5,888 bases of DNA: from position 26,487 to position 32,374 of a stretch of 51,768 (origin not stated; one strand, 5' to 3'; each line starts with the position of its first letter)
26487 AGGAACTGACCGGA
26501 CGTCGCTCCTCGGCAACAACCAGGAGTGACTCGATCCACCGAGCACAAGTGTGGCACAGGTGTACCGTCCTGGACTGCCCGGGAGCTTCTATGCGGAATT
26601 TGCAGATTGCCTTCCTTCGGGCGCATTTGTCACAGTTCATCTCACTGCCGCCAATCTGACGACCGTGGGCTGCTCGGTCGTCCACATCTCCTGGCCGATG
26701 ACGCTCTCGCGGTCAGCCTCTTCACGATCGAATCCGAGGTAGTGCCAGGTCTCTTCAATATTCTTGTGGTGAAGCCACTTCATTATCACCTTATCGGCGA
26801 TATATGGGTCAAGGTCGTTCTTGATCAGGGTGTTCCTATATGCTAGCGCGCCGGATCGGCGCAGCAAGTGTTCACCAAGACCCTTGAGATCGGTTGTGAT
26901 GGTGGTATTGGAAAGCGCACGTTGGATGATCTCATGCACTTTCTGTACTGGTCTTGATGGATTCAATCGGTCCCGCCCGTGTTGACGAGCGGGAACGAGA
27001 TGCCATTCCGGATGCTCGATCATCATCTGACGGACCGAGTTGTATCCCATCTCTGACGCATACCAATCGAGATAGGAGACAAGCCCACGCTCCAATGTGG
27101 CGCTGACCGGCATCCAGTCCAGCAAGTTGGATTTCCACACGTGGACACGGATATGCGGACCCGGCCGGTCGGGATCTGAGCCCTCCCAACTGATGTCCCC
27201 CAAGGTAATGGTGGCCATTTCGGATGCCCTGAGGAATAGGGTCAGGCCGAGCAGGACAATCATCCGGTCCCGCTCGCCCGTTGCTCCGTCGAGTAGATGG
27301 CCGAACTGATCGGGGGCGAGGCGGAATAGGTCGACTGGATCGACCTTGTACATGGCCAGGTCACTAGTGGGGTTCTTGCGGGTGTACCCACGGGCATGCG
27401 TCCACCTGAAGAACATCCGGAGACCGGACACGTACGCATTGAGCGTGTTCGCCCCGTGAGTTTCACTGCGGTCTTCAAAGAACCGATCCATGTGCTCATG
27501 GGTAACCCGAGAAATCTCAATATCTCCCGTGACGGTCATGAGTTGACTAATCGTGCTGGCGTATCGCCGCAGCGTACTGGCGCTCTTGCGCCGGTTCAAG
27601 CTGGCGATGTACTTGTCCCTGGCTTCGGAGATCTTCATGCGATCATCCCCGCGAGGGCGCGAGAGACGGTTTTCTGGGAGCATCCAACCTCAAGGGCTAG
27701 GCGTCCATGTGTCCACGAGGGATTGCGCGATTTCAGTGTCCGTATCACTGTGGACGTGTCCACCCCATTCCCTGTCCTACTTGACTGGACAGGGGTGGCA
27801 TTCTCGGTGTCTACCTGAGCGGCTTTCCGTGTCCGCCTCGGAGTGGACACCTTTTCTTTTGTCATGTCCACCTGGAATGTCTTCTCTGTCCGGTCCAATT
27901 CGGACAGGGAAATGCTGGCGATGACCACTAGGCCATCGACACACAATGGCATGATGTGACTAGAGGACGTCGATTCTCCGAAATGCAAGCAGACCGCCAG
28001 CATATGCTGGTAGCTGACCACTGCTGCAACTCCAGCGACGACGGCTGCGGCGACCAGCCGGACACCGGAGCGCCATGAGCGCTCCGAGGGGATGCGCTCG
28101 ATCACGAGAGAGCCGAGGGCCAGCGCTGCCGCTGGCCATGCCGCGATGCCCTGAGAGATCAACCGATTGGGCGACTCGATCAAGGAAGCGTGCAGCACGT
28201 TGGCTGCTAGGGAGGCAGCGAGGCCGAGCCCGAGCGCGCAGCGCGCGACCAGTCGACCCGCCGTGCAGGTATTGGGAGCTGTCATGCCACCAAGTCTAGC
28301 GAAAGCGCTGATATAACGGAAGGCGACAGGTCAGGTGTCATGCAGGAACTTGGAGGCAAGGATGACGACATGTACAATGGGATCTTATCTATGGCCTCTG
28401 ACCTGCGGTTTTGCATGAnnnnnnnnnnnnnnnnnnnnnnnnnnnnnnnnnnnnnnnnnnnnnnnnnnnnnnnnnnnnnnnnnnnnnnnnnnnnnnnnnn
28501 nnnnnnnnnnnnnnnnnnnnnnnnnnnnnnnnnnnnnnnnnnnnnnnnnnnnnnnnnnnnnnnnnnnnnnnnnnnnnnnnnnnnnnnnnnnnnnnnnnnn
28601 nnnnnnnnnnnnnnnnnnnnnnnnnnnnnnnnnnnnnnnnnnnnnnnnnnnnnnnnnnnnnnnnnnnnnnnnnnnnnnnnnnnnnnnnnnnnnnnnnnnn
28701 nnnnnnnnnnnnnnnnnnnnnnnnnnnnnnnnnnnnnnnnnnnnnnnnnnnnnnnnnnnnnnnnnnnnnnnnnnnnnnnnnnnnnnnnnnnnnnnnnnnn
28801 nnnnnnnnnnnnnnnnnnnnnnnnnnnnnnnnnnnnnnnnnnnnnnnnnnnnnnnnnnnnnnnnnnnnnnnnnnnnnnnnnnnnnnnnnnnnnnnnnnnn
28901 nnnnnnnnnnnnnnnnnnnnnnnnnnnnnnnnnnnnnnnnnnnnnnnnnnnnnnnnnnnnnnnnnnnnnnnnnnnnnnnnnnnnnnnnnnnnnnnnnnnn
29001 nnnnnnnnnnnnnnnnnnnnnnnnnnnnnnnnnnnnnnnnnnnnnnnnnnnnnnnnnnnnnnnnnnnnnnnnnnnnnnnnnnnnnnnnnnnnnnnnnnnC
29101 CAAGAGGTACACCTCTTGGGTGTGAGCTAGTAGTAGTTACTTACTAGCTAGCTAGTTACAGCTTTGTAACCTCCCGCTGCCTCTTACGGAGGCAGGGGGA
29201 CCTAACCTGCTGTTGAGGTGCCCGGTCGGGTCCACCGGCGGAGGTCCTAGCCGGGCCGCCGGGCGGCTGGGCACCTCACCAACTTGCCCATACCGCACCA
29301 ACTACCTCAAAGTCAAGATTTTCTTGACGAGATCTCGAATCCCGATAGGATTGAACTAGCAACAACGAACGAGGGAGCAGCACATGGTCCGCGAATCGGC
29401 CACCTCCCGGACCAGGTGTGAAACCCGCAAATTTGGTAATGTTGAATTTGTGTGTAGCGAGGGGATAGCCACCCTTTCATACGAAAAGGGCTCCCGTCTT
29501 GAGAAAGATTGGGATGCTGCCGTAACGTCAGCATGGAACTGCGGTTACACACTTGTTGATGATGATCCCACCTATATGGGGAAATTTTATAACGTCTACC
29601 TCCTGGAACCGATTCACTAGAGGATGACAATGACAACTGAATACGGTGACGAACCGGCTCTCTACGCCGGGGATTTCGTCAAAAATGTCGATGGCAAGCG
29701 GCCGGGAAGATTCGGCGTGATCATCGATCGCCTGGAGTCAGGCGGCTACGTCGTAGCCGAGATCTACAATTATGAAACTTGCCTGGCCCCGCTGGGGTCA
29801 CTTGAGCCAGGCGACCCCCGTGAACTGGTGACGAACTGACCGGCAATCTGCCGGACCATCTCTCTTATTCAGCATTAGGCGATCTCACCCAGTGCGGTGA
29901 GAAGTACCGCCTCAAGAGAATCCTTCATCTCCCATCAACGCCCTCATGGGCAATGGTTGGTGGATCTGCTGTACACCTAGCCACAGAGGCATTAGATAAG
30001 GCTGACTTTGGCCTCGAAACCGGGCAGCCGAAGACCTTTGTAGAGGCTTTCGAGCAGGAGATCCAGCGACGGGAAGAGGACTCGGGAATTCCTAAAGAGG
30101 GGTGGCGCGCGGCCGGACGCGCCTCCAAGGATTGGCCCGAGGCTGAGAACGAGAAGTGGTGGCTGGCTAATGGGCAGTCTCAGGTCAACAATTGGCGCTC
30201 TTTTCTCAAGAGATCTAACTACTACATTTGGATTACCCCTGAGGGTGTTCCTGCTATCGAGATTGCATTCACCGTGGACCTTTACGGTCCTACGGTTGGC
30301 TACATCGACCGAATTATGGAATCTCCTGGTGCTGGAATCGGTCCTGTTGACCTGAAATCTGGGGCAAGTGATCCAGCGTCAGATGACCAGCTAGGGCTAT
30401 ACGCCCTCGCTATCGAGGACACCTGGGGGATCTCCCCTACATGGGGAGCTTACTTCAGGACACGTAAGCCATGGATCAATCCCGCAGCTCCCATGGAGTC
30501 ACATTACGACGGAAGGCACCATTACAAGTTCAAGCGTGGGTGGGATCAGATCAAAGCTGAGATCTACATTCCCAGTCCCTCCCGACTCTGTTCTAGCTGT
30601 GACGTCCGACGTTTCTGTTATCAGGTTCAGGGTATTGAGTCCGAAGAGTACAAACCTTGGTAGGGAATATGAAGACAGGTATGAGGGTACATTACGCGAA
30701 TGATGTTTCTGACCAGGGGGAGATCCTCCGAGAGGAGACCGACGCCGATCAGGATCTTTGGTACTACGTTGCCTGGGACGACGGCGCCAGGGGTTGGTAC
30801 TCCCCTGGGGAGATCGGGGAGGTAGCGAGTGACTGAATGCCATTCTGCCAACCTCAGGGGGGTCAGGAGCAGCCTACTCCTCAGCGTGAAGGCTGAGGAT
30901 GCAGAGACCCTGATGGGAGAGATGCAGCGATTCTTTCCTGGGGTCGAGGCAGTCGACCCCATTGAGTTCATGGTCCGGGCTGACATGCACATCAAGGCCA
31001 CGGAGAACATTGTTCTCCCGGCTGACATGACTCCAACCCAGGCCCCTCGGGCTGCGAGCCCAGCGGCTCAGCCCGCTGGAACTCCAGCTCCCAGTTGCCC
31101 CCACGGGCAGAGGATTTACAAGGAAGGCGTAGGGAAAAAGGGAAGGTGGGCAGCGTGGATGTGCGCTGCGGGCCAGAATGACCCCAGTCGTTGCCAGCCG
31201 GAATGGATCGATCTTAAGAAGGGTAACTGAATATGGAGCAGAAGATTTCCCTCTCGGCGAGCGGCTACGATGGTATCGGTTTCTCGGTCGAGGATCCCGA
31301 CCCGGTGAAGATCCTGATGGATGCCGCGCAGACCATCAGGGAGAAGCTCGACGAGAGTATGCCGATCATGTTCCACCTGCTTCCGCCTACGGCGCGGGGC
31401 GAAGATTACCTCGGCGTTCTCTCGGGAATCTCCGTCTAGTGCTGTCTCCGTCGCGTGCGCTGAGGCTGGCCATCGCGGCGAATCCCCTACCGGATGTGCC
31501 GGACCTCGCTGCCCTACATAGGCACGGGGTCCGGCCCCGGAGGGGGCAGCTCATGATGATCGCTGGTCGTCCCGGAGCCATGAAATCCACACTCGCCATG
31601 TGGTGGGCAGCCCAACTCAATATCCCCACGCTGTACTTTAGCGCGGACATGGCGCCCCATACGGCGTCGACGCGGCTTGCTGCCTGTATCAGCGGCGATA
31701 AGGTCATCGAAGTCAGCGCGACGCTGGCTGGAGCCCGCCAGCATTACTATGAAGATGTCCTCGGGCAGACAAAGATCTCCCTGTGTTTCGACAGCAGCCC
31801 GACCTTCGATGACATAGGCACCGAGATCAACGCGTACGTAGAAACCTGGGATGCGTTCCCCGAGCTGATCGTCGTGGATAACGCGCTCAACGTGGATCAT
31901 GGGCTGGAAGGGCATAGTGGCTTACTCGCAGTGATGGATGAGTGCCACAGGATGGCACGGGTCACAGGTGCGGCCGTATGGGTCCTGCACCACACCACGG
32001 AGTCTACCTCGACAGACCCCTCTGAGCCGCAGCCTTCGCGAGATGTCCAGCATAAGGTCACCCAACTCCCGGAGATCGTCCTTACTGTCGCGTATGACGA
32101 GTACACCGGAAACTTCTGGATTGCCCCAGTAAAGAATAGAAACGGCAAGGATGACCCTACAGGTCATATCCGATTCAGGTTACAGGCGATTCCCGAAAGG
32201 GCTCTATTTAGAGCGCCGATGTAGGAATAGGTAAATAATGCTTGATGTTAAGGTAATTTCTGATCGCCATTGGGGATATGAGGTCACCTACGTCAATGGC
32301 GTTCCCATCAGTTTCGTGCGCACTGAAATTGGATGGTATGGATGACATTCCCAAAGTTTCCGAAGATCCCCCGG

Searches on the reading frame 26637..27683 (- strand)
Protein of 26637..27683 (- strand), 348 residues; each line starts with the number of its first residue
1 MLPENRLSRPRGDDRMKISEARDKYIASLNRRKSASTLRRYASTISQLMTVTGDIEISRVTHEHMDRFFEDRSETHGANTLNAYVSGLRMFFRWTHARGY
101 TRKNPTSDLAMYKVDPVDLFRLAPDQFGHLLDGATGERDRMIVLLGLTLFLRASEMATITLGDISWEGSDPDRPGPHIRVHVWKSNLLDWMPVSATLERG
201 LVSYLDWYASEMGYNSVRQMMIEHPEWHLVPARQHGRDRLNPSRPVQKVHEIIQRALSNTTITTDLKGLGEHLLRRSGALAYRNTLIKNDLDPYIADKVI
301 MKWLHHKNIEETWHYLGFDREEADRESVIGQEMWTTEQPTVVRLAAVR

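Call 16: search_protein_families(library=pfam, proteins=[window:26637-27683:-], max_evalue=0.01)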
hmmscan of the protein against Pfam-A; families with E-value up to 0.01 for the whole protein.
window:26637-27683:- (348 aa): 5 families
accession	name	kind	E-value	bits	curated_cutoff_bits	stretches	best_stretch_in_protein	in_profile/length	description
PF13102.12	Phage_int_SAM_5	-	2.8e-07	31.3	22.3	1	23-106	7-93/98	Phage integrase SAM-like domain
PF13495.12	Phage_int_SAM_4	-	2.1e-06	28.5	27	1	30-98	11-81/85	Phage integrase, N-terminal SAM-like domain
PF02899.23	Phage_int_SAM_1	-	3.5e-06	27.6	22.3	1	28-98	7-82/83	Phage integrase, N-terminal SAM-like domain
PF00589.27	Phage_integrase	-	5.9e-05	23.4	27.1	1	125-316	6-166/172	Phage integrase family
PF22022.2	Phage_int_M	-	0.0015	19.2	27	1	22-110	5-94/96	Phage integrase central domain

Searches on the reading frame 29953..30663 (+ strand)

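Call 16: search_protein_families(library=pfam, proteins=[window:29953-30663:+], max_evalue=0.01)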
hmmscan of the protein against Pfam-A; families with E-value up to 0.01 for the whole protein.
window:29953-30663:+ (236 aa): 1 family
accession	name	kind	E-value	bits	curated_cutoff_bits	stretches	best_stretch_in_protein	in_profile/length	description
PF12705.13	PDDEXK_1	-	1.7e-12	48.3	22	1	4-222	38-246/247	PD-(D/E)XK nuclease superfamily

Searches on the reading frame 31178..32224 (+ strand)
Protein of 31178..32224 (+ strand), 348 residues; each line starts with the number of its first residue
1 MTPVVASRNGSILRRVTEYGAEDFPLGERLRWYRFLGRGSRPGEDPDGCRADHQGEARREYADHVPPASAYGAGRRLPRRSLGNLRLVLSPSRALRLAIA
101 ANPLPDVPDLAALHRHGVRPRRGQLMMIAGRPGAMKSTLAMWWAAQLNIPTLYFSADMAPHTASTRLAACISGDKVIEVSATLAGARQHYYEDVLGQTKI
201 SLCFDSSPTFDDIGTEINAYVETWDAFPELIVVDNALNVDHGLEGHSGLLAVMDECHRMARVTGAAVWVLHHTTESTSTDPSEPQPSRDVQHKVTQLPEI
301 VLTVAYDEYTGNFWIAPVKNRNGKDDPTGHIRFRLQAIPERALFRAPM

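Call 16: search_protein_families(library=pfam, proteins=[window:31178-32224:+], max_evalue=0.01)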
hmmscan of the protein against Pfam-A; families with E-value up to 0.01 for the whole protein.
window:31178-32224:+ (348 aa): 3 families
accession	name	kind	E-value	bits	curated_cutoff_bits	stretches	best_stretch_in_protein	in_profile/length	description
PF13481.12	AAA_25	-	1.1e-08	35.3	27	1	122-274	32-191/195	AAA domain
PF03796.21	DnaB_C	-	0.001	18.9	27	1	122-173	18-73/255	DnaB-like helicase C terminal domain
PF13401.12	AAA_22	-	0.0027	18.4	27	1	122-261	4-109/130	AAA domain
